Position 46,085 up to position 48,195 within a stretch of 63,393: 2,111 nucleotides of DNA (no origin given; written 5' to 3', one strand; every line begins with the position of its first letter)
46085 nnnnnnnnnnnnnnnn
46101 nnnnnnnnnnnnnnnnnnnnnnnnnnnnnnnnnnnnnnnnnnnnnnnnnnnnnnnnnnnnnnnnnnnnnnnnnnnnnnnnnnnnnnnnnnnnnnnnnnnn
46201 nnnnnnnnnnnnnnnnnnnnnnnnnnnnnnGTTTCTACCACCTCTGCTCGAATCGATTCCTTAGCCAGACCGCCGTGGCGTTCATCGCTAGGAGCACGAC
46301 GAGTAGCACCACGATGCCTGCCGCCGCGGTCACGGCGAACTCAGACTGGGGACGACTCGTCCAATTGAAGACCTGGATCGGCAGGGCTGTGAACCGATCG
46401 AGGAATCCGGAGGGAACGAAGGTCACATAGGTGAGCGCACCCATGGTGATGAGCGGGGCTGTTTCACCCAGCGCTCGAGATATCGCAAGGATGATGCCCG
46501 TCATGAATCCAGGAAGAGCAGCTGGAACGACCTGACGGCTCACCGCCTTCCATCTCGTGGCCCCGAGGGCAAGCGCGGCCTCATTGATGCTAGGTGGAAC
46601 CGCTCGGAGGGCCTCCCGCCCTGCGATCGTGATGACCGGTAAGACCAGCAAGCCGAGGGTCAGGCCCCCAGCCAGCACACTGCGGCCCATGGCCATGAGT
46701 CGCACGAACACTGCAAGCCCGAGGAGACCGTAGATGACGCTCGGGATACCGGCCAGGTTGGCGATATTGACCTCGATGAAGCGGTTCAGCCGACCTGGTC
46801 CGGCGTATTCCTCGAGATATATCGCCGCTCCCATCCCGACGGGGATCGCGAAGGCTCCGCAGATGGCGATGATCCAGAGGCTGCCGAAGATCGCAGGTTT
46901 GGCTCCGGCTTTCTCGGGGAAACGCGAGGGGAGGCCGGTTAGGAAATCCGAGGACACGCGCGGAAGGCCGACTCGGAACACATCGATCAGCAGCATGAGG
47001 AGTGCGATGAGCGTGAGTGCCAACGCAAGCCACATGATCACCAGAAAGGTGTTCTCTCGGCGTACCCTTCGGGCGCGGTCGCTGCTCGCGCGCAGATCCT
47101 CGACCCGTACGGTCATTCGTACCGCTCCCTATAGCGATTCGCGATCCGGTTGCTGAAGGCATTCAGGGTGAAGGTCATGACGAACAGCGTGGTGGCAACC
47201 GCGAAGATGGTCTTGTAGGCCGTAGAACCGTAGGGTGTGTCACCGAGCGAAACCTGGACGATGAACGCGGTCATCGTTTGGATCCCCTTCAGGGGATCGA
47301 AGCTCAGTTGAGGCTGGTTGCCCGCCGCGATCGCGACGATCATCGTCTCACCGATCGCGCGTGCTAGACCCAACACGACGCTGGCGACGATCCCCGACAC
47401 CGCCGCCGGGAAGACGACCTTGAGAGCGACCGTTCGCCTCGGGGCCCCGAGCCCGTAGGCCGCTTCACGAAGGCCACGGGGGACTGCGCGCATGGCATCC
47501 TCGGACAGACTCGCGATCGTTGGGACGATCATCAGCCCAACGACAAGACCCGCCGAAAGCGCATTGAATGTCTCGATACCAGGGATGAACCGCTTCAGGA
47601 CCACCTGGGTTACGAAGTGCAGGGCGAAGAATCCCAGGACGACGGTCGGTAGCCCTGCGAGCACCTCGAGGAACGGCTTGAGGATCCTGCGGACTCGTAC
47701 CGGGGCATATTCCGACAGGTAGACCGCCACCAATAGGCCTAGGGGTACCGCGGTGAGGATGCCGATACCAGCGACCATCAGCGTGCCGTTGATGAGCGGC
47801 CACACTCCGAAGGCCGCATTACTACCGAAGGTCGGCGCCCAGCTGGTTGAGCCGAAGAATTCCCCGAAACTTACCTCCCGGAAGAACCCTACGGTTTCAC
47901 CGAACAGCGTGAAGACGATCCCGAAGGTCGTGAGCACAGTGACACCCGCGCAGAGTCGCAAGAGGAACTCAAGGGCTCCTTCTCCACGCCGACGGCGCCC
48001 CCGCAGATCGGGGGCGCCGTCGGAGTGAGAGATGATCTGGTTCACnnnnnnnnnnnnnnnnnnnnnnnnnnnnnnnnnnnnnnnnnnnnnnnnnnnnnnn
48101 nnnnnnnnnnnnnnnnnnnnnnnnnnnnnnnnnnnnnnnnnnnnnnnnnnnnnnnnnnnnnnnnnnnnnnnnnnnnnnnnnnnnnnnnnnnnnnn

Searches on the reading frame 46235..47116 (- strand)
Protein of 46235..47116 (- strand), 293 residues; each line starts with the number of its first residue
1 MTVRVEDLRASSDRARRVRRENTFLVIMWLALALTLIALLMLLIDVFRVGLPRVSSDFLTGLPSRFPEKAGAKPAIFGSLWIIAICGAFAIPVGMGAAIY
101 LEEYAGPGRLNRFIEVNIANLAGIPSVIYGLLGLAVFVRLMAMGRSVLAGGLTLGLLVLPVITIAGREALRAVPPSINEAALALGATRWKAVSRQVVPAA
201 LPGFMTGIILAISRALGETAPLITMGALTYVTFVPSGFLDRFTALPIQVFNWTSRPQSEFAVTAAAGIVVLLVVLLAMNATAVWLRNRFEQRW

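Call 75: search_protein_families(library=pfam, proteins=[window:46235-47116:-], max_evalue=0.0001)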
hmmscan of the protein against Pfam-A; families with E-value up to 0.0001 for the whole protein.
window:46235-47116:- (293 aa): 1 family
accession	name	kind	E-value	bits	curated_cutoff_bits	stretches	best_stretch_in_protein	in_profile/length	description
PF00528.27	BPD_transp_1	-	1e-15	58.4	26.4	1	91-286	2-179/184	Binding-protein-dependent transport system inner membrane component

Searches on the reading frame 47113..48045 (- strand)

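Call 75: search_protein_families(library=pfam, proteins=[window:47113-48045:-], max_evalue=0.0001)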
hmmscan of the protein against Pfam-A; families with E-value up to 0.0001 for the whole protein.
window:47113-48045:- (310 aa): 1 family
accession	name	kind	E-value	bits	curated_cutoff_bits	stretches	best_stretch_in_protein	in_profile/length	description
PF00528.27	BPD_transp_1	-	9e-19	68.3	26.4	1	99-298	1-179/184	Binding-protein-dependent transport system inner membrane component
